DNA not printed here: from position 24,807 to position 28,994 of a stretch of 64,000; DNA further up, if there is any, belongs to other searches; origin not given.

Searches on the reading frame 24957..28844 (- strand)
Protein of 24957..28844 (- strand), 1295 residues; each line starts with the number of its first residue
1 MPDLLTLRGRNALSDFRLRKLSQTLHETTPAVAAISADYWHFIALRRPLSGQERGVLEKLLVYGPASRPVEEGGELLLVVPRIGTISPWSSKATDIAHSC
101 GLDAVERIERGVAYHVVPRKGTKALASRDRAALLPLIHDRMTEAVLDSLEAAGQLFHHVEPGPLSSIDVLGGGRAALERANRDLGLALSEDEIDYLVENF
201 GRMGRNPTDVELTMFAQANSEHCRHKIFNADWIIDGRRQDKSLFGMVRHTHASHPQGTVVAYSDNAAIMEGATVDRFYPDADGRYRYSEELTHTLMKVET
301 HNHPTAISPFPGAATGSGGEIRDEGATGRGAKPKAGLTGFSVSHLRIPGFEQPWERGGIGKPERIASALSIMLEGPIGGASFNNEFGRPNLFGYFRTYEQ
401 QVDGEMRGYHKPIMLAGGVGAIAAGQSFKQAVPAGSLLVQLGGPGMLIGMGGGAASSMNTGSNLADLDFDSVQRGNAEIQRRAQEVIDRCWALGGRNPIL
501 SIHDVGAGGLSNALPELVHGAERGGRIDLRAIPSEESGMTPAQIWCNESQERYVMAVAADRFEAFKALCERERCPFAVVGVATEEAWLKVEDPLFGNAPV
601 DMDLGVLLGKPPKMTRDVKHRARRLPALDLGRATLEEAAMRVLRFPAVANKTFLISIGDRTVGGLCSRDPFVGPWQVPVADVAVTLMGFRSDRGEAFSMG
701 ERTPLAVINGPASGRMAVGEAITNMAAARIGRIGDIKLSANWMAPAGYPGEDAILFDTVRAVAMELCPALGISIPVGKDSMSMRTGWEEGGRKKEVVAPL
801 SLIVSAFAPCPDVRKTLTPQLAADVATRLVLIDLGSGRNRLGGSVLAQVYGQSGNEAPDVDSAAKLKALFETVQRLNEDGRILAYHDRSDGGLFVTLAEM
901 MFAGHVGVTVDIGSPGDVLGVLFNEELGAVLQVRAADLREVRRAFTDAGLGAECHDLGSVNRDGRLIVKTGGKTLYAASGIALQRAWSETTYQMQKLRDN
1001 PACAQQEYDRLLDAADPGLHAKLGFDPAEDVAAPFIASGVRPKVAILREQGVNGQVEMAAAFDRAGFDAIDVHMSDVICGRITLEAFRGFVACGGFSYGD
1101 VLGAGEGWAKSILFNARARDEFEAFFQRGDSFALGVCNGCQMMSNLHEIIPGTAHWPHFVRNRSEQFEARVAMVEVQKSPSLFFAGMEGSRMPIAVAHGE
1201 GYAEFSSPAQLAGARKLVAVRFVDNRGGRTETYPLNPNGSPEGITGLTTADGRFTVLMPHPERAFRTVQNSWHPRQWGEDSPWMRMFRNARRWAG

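Call 7: search_protein_families(library=ncbifam, proteins=[window:24957-28844:-], max_evalue=0.001)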
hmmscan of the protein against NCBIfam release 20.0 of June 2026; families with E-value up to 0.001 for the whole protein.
window:24957-28844:- (1295 aa): 12 families
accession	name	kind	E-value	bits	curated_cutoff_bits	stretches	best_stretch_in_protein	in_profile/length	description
NF003672.0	PRK05297.1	equivalog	0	2099.4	783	1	5-1294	2-1289/1290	phosphoribosylformylglycinamidine synthase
TIGR01735.1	FGAM_synt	equivalog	0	1941.9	1123.05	1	7-1293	2-1306/1307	phosphoribosylformylglycinamidine synthase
TIGR01739.1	tegu_FGAM_synt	hypoth_equivalog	2.5e-72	244.3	716.1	2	696-1294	598-1204/1206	herpesvirus tegument protein/v-FGAM-synthase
TIGR01736.1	FGAM_synth_II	equivalog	4.1e-66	223.7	525.75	1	294-975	71-699/718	phosphoribosylformylglycinamidine synthase subunit PurL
NF002290.1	PRK01213.1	equivalog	4e-65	220.3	648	1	188-991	1-719/723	phosphoribosylformylglycinamidine synthase subunit PurL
TIGR01857.1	FGAM-synthase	equivalog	2.4e-55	187.7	1057.05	1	176-1264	175-1215/1239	phosphoribosylformylglycinamidine synthase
TIGR01737.1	FGAM_synth_I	equivalog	4.9e-34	117.6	177.8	1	1043-1271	2-213/228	phosphoribosylformylglycinamidine synthase I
NF002252.0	PRK01175.1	equivalog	1.2e-32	113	298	1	1042-1272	4-236/261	phosphoribosylformylglycinamidine synthase subunit PurQ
NF002957.0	PRK03619.1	equivalog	1.4e-24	86.7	212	1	1043-1269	2-204/222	phosphoribosylformylglycinamidine synthase subunit PurQ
NF010690.0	PRK14090.1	equivalog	9.1e-17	60.6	1047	2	295-338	64-105/601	phosphoribosylformylglycinamidine synthase subunit PurL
TIGR03267.1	methan_mark_2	hypoth_equivalog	6.1e-06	25.5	365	0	862-971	193-306/323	methanogenesis marker 2 protein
TIGR04049.1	AIR_rel_sll0787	hypoth_equivalog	0.00038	19.6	321.3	0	862-974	188-304/318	sll0787 family AIR synthase-like protein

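Call 8: search_protein_families(library=pfam, proteins=[window:24957-28844:-], max_evalue=0.001)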
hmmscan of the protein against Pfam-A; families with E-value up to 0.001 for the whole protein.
window:24957-28844:- (1295 aa): 5 families
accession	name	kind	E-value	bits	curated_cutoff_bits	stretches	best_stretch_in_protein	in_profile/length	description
PF13507.12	GATase_5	-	4.9e-109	363.8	27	1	1041-1293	1-259/260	CobB/CobQ-like glutamine amidotransferase domain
PF22689.1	FGAR-AT_PurM_N-like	-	3.6e-77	258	27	1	650-809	1-160/160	FGAR-AT PurM_N-like domain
PF02769.27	AIRS_C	-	1.6e-47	162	23.1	2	434-586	2-149/156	AIR synthase related protein, C-terminal domain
PF18076.6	FGAR-AT_N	-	4.3e-39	133.5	26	1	39-156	2-115/115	Formylglycinamide ribonucleotide amidotransferase N-terminal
PF18072.6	FGAR-AT_linker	-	1.2e-23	83.8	26.6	1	177-226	1-50/50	Formylglycinamide ribonucleotide amidotransferase linker domain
